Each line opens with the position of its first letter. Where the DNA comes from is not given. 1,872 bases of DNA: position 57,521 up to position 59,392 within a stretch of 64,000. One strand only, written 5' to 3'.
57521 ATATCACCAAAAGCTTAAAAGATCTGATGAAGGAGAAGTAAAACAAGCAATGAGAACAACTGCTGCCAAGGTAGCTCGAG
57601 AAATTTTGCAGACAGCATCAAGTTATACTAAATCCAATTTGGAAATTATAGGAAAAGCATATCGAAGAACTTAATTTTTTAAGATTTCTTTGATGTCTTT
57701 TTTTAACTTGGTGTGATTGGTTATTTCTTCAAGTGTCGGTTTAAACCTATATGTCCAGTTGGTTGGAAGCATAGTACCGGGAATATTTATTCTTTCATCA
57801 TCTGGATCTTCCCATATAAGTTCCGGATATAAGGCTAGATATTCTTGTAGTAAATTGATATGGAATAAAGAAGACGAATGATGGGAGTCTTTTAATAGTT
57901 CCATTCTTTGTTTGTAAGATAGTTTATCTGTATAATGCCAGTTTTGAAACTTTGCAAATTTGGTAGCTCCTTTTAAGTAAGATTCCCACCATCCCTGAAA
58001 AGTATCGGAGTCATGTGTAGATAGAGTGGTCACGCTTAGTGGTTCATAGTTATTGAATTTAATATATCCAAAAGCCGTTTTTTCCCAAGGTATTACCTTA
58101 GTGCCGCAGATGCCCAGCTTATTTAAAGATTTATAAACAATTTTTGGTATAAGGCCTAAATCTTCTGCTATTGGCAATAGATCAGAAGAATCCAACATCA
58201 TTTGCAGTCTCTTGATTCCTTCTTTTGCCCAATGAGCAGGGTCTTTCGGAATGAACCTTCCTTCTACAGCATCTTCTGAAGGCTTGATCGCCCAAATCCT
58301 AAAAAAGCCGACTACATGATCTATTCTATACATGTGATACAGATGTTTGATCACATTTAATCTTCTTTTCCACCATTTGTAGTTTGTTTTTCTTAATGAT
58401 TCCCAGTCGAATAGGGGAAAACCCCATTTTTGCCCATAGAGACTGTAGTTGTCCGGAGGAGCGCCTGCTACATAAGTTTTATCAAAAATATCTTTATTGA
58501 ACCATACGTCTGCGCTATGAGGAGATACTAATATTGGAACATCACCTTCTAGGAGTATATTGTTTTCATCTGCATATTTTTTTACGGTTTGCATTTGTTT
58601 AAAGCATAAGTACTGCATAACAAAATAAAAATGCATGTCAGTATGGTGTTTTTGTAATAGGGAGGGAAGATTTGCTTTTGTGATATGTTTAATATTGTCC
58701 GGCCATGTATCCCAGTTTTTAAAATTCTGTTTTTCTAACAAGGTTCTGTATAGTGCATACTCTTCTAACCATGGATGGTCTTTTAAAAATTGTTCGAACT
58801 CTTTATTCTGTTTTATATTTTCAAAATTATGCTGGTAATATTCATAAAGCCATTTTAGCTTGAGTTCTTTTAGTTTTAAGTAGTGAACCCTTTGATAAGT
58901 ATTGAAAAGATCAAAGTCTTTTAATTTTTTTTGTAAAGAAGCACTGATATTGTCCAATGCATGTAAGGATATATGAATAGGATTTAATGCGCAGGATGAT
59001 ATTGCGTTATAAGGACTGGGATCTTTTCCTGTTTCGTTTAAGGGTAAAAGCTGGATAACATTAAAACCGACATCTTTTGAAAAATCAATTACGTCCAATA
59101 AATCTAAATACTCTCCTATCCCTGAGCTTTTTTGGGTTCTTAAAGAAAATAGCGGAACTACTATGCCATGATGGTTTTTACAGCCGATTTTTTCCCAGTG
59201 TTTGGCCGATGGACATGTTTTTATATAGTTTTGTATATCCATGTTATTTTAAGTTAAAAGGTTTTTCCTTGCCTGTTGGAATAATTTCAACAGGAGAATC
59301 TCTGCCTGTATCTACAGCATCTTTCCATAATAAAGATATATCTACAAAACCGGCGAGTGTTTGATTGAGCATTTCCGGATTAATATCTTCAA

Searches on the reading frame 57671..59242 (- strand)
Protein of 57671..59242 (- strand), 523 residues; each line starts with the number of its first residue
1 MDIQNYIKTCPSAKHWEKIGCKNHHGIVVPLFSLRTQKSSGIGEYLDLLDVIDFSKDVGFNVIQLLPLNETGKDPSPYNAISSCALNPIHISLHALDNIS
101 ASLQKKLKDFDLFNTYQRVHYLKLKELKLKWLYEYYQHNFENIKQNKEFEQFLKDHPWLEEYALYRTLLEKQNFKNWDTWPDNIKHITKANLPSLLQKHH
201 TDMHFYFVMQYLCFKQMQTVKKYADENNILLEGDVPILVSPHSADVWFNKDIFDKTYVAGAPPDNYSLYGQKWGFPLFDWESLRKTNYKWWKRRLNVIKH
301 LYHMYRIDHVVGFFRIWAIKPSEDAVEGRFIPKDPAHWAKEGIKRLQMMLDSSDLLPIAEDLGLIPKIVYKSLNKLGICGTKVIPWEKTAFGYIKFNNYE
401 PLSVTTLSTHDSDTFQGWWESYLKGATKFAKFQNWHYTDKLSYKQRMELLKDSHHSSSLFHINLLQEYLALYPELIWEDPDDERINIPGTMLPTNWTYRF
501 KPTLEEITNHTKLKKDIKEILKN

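Call 4: search_protein_families(library=pfam, proteins=[window:57671-59242:-], max_evalue=0.01)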
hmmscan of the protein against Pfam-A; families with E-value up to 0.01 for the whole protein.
window:57671-59242:- (523 aa): 1 family
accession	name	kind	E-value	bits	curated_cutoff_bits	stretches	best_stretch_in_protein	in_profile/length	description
PF02446.23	Glyco_hydro_77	-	6.4e-121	404.9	25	1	29-501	1-460/465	4-alpha-glucanotransferase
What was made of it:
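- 57671..59242 (-): malQ (GH77 4-alpha-glucanotransferase), backbone gene, followed by scc1-copN-cdsV-cdsU. PF02446, E=6e-121 (call 4).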

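Call 11: find_homologous_proteins(query=window:57671-59242:-, max_evalue=1e-30)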
Query window:57671-59242:- (523 aa): 3001 proteins with E <= 1e-30 among 8000 candidates; the best 120 are listed.
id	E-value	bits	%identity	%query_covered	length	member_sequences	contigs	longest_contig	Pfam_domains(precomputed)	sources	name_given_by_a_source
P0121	1.4e-262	890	70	100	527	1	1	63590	PF02446.24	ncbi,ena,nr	ncbi:MAG: 4-alpha-glucanotransferase [Candidatus Anoxychlamydiales bacterium]|nr:4-alpha-glucanotran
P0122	4.3e-256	869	69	99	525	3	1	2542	PF02446.24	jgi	-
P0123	3.4e-251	853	67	100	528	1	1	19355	PF02446.24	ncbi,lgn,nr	ncbi:MAG: 4-alpha-glucanotransferase [Parachlamydiales bacterium]|nr:4-alpha-glucanotransferase [Par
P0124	1.3e-250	851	68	99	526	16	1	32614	PF02446.24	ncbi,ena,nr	ncbi:MAG: 4-alpha-glucanotransferase [Candidatus Anoxychlamydiales bacterium]|nr:4-alpha-glucanotran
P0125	4.1e-250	849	66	99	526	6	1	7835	PF02446.24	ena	-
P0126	5.2e-247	839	66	99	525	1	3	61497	PF02446.24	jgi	-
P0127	3.1e-246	836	66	99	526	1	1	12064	PF02446.24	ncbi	-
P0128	6.6e-246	835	66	100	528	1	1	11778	PF02446.24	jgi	jgi:4-alpha-glucanotransferase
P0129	2.2e-230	784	63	100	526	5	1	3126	PF02446.24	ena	-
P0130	3.3e-230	783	63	99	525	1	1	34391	PF02446.24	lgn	-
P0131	1.8e-228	778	62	99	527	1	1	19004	PF02446.24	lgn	-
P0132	5.8e-227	773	61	99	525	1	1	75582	PF02446.24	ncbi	-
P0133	4.6e-226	770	63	98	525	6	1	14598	PF02446.24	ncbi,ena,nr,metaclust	ncbi:MAG: 4-alpha-glucanotransferase [Chlamydiae bacterium RIFCSPHIGHO2_12_FULL_27_8]|nr:MAG: 4-alph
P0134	4.5e-220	750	60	99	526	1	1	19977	PF02446.24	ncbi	-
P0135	1.2e-217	742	60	99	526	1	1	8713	PF02446.24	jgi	jgi:4-alpha-glucanotransferase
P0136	1.9e-210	718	58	99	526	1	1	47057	PF02446.24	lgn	-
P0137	2.1e-194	665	56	99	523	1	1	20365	PF02446.24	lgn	-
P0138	3.7e-190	651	51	99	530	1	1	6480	PF02446.24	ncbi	-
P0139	2.1e-188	645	53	100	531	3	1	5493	PF02446.24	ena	-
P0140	2.5e-187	642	52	99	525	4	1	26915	PF02446.24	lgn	-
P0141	1.4e-183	630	53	99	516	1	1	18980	PF02446.24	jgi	-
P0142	1.8e-182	626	52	100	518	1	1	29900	PF02446.24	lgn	-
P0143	7.9e-182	624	52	98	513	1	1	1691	PF02446.24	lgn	-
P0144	3.9e-181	621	50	99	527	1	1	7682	PF02446.24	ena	-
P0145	4.8e-180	618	50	99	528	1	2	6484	PF02446.24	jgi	jgi:4-alpha-glucanotransferase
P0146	1.1e-179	617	51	98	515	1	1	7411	PF02446.24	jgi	-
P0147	1.6e-179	616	52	98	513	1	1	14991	PF02446.24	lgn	-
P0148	3.5e-179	615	52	98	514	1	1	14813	PF02446.24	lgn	-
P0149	6.2e-179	614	51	99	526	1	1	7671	PF02446.24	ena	-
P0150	1.5e-178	613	53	98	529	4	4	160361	PF02446.24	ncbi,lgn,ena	-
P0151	2.7e-178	612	51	100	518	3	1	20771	PF02446.24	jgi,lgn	jgi:4-alpha-glucanotransferase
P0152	3.3e-178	612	50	99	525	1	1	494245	PF02446.24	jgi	jgi:4-alpha-glucanotransferase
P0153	6.7e-178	611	52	99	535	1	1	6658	PF02446.24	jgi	jgi:4-alpha-glucanotransferase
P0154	3.7e-177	608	50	99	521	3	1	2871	PF02446.24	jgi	jgi:4-alpha-glucanotransferase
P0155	1.1e-176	607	50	99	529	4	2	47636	PF02446.24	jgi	-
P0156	2.2e-176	606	49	99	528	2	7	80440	PF02446.24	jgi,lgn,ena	jgi:4-alpha-glucanotransferase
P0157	2.2e-175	603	50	100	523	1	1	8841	PF02446.24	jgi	-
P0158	3.3e-175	602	53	97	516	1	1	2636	PF02446.24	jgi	-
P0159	3.3e-175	602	50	100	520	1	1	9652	PF02446.24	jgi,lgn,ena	-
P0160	1.4e-174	600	50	100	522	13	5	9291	PF02446.24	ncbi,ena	-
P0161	1.6e-174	600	53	97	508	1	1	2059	PF02446.24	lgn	-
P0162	2.6e-174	599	50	98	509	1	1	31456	PF02446.24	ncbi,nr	ncbi:MAG: 4-alpha-glucanotransferase [Verrucomicrobia bacterium]|nr:4-alpha-glucanotransferase [Verr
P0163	2.6e-174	599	53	100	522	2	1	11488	PF02446.24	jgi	jgi:4-alpha-glucanotransferase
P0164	4.3e-174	598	50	97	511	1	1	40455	PF02446.24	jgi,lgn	-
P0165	9.6e-174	597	51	98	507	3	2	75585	PF02446.24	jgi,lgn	-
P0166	1.3e-173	597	48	99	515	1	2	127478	PF02446.24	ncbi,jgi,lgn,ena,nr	ncbi:MAG: malQ [Parachlamydiales bacterium]|nr:malQ [Parachlamydiales bacterium]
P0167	1.4e-173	597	50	100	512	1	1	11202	PF02446.24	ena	-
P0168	1.4e-173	597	49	99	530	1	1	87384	PF02446.24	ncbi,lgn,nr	ncbi:MAG: 4-alpha-glucanotransferase [Parachlamydiales bacterium]|nr:4-alpha-glucanotransferase [Par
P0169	7.8e-173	594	48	99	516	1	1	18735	PF02446.24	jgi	jgi:4-alpha-glucanotransferase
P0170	8.7e-173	594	49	99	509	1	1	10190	PF02446.24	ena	-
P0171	9.0e-173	594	49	97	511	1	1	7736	PF02446.24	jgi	jgi:4-alpha-glucanotransferase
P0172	9.8e-173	594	50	98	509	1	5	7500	PF02446.24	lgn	-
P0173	2.0e-172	593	50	99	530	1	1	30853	PF02446.24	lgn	-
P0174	2.4e-172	592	48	99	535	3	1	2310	PF02446.24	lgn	-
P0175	2.4e-172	592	51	98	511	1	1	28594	PF02446.24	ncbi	-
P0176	2.5e-172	592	51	98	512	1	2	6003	PF02446.24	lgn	-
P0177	4.8e-172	591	50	98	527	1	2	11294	PF02446.24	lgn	-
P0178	6.0e-172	591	50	99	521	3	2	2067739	PF02446.24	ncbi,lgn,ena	-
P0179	1.0e-171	590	50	99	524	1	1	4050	PF02446.24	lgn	-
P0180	1.1e-171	590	49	100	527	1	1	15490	PF02446.24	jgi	-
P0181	3.0e-171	589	50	99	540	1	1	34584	PF02446.24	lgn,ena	-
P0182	3.3e-171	589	49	99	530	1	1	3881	PF02446.24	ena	-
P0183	3.8e-171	589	51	99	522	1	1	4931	PF02446.24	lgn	-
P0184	4.4e-171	588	50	100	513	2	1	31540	PF02446.24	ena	-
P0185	4.8e-171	588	51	99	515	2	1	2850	PF02446.24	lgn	-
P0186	1.2e-170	587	48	100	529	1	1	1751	PF02446.24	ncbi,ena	-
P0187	1.4e-170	587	49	99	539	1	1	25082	PF02446.24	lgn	-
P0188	1.5e-170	587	49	99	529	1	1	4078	PF02446.24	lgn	-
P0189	2.0e-170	586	49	99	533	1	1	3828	PF02446.24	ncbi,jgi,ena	jgi:4-alpha-glucanotransferase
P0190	2.4e-170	586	51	98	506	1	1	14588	PF02446.24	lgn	-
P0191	2.5e-170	586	49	98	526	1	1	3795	PF02446.24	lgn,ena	-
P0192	2.9e-170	586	49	100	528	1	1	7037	PF02446.24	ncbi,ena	-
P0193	3.0e-170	586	51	96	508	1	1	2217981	PF02446.24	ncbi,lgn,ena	-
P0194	4.2e-170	585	51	99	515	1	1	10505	PF02446.24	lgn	-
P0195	5.1e-170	585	50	97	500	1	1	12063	PF02446.24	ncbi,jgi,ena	jgi:4-alpha-glucanotransferase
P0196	5.2e-170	585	49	98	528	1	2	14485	PF02446.24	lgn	-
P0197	7.1e-170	584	50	97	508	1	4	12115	PF02446.24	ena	-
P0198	7.4e-170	584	49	100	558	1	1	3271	PF02446.24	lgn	-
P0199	7.7e-170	584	48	100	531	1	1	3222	PF02446.24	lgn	-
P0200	7.7e-170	584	51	98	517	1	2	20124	PF02446.24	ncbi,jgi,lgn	-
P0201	7.9e-170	584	51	99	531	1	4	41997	PF02446.24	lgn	-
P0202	8.6e-170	584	48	100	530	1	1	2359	PF02446.24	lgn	-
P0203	9.0e-170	584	50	98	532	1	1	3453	PF02446.24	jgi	jgi:4-alpha-glucanotransferase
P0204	1.3e-169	583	51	98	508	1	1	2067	PF02446.24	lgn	-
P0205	1.4e-169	583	48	97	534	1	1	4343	PF02446.24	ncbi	ncbi:MAG: 4-alpha-glucanotransferase [Anaerolineae bacterium]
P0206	1.9e-169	583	51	98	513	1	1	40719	PF02446.24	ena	-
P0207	1.9e-169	583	50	98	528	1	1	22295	PF02446.24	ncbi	ncbi:4-alpha-glucanotransferase [Chlamydiota bacterium]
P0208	2.5e-169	582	50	98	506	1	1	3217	PF02446.24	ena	-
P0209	2.9e-169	582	48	100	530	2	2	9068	PF02446.24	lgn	-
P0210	3.8e-169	582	48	99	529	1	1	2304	PF02446.24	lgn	-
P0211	4.2e-169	582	48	100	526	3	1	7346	PF02446.24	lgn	-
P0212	6.4e-169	581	49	99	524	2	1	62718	PF02446.24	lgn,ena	-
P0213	7.3e-169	581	50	96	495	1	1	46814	PF02446.24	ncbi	-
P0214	8.0e-169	581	49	99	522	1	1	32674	PF02446.24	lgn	-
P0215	9.1e-169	581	52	98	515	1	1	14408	PF02446.24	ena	-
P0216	9.5e-169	581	50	97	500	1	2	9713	PF02446.24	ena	-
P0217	9.9e-169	581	49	99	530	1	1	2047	PF02446.24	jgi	jgi:4-alpha-glucanotransferase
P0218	1.2e-168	580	49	99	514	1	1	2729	PF02446.24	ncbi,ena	-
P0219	1.4e-168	580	48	99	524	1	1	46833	PF02446.24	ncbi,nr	ncbi:MAG: 4-alpha-glucanotransferase [Chlamydiae bacterium]|nr:4-alpha-glucanotransferase [Chlamydio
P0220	1.4e-168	580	50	98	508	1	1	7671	PF02446.24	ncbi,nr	ncbi:MAG: 4-alpha-glucanotransferase [Chlamydiae bacterium]|nr:4-alpha-glucanotransferase [Chlamydio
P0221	1.4e-168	580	48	99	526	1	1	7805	PF02446.24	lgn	-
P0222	1.6e-168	580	49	98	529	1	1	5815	PF02446.24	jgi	jgi:4-alpha-glucanotransferase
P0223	2.9e-168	579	51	98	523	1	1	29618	PF02446.24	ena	-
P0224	3.3e-168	579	51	97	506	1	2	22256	PF02446.24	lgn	-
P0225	3.9e-168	579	47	100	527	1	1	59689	PF02446.24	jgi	jgi:4-alpha-glucanotransferase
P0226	4.1e-168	578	49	98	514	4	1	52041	PF02446.24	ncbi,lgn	-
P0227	4.1e-168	578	48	99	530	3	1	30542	PF02446.24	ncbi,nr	ncbi:MAG: 4-alpha-glucanotransferase [Chlamydiales bacterium]|nr:4-alpha-glucanotransferase [Chlamyd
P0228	4.3e-168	578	49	99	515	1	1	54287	PF02446.24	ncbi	-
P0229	5.3e-168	578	48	98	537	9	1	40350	PF02446.24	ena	-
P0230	5.6e-168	578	50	99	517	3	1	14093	PF02446.24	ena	-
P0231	6.4e-168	578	49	98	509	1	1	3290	PF02446.24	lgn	-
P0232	7.2e-168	578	51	98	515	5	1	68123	PF02446.24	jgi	jgi:4-alpha-glucanotransferase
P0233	7.5e-168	578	48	100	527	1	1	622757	PF02446.24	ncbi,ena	-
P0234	7.8e-168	578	49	99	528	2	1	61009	PF02446.24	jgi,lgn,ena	-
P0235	8.2e-168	577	48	99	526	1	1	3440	PF02446.24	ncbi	-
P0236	1.1e-167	577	49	99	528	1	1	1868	PF02446.24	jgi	jgi:4-alpha-glucanotransferase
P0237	1.1e-167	577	49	98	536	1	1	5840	PF02446.24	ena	-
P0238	1.5e-167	577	46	100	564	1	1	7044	PF02446.24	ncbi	-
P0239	1.6e-167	577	49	100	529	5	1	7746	PF02446.24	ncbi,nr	ncbi:MAG: 4-alpha-glucanotransferase [Chlamydiae bacterium]|nr:4-alpha-glucanotransferase [Chlamydio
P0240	1.6e-167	577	50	98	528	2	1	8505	PF02446.24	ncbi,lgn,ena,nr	ncbi:MAG: 4-alpha-glucanotransferase [Chlamydiales bacterium]|nr:4-alpha-glucanotransferase [Chlamyd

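Call 13: find_related_loci(query=A1, collection=genome_contigs, flank=10000)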
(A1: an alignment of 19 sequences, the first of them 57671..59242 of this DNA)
Query A1 (523 aa) in genome_contigs; peptide patterns used: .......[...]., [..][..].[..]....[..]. (x = any residue, [..] = any of these).
531 stretches matched a pattern; 454 encode a relative of the query (tblastn E <= 1e-3); the best 80 are kept; 80 distinct loci.
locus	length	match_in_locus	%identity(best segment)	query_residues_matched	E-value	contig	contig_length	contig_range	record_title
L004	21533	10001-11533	70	2-510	0e+0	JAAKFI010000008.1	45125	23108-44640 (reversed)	MAG: Candidatus Anoxychlamydiales bacterium isolate K1060_chlam_5 K1060chlam5_8, whole genome shotgun sequence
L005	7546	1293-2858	70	3-521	0e+0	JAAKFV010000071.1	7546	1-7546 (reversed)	MAG: Candidatus Anoxychlamydiales bacterium isolate KR126_chlam_4 KR126chlam4_71, whole genome shotgun sequence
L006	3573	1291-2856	69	3-521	0e+0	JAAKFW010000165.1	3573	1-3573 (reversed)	MAG: Candidatus Anoxychlamydiales bacterium isolate KR126_chlam_5 KR126chlam5_165, whole genome shotgun sequence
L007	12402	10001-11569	67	2-522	0e+0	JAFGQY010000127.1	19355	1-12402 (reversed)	MAG: Parachlamydiales bacterium isolate Zod_Metabat.799 k87_13183755, whole genome shotgun sequence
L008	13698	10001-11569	68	2-521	0e+0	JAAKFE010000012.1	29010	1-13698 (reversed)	MAG: Candidatus Anoxychlamydiales bacterium isolate K1060_chlam_1 K1060chlam1_12, whole genome shotgun sequence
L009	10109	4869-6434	67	2-521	0e+0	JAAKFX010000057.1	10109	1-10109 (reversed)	MAG: Candidatus Anoxychlamydiales bacterium isolate KR126_chlam_6 KR126chlam6_57, whole genome shotgun sequence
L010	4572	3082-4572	69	3-496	0e+0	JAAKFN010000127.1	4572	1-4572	MAG: Candidatus Anoxychlamydiales bacterium isolate K940_chlam_5 K940chlam5_127, whole genome shotgun sequence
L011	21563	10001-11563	60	3-521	0e+0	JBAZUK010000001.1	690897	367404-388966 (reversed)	MAG: Parachlamydiales bacterium isolate SO_2017_GW1_226 NODE_60_length_690897_cov_2.937311_OW334_2017, whole genome shot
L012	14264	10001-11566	60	3-521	0e+0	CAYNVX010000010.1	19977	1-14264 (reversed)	MAG TPA_asm: uncultured bacterium isolate SRP256446_co1_211 genome assembly, contig: NODE_852_length_19977_cov_5.639946,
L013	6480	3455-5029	51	2-521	0e+0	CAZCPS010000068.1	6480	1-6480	MAG TPA_asm: uncultured bacterium isolate SRP178699_co1_496 genome assembly, contig: NODE_17358_length_6480_cov_5.112062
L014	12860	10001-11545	53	11-520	0e+0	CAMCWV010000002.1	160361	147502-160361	MAG: Waddlia chondrophila WSU 86-1044 isolate MH-21oct19-270 genome assembly, contig: MH-21oct19-C70, whole genome shotg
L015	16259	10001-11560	49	4-521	2e-177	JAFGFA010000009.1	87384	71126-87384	MAG: Parachlamydiales bacterium isolate Zod_Metabat.1285 k87_6590475, whole genome shotgun sequence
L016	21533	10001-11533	48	3-521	3e-176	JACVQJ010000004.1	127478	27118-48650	MAG: Parachlamydiales bacterium isolate B4_bin.14 scaffold_34, whole genome shotgun sequence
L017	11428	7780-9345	49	3-522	5e-176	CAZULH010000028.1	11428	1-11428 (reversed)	MAG TPA_asm: uncultured bacterium isolate binchicken_co129_180 genome assembly, contig: NODE_17862_length_11428_cov_4.05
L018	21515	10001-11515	50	7-521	7e-175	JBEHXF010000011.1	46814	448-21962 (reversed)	MAG: Chlamydiota bacterium isolate ES1.bin.38 NODE_744_length_46814_cov_4.484812, whole genome shotgun sequence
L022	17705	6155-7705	50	7-520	4e-173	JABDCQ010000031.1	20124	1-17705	MAG: Chlamydiae bacterium isolate BWMinHeated_Nextera29_MAG2 3300020829.a:Ga0207097_1054, whole genome shotgun sequence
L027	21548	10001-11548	50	2-521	2e-171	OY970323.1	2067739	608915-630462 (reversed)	MAG: uncultured bacterium isolate MFD01231.bin.1.10 genome assembly, chromosome: 1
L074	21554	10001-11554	45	1-518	1e-162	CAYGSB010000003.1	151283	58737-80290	MAG TPA_asm: uncultured bacterium isolate ERP117304_co2_126 genome assembly, contig: NODE_109_length_151283_cov_56.99650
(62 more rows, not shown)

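Call 21: find_encoding_contigs(protein=P0126, flank=10000, max_places=3)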
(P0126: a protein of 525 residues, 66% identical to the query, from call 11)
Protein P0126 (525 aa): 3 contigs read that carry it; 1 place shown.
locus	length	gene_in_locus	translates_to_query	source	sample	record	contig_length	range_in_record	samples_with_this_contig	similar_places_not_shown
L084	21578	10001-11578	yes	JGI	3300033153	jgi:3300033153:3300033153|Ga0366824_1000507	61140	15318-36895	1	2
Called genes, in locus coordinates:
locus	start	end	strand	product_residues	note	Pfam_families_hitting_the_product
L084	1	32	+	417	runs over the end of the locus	PF08529:NusA_N, PF00575:S1 (weak), PF13184:KH_NusA_1st, PF26594:KH_NusA_2nd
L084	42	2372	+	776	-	PF04760:IF2_N, PF00009:GTP_EFTU, PF01926:MMR_HSR1, PF22042:EF-G_D2, PF03144:GTP_EFTU_D2 (faint), PF11987:IF-2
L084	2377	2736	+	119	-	PF02033:RBFA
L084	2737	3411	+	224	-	PF01509:TruB_N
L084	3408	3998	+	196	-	PF06574:FAD_syn, PF01467:CTP_transf_like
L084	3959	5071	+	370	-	PF01926:MMR_HSR1, PF02421:FeoB_N (weak), PF06071:YchF-GTPase_C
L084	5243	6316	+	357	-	PF01312:Bac_export_2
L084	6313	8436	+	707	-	PF00771:FHIPEP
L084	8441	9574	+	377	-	PF07201:HrpJ, PF22342:T3SS_CopN_3rd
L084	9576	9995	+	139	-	PF05932:CesT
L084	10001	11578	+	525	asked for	PF02446:Glyco_hydro_77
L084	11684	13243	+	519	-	PF23914:TPR_CcmH_CycH (faint), PF13428:TPR_14 (faint), PF00515:TPR_1 (faint), PF07719:TPR_2 (faint), PF13176:TPR_7 (faint), PF13181:TPR_8 (faint), PF13369:Transglut_core2, PF13414:TPR_11 (faint), +1 more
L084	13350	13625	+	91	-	PF00830:Ribosomal_L28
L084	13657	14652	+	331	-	PF13091:PLDc_2, PF00614:PLDc, PF13091:PLDc_2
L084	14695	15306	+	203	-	PF01914:MarC, PF01925:TauE (weak)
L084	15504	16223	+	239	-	-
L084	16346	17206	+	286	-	PF02810:SEC-C, PF00557:Peptidase_M24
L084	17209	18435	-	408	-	-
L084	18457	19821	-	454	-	PF01546:Peptidase_M20, PF07687:M20_dimer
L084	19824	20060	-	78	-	-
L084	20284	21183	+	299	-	PF05569:Peptidase_M56 (weak), PF01435:Peptidase_M48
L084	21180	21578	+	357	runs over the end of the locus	PF02540:NAD_synthase, PF02568:ThiI (weak), PF03054:tRNA_Me_trans, PF20259:tRNA_Me_trans_M, PF20258:tRNA_Me_trans_C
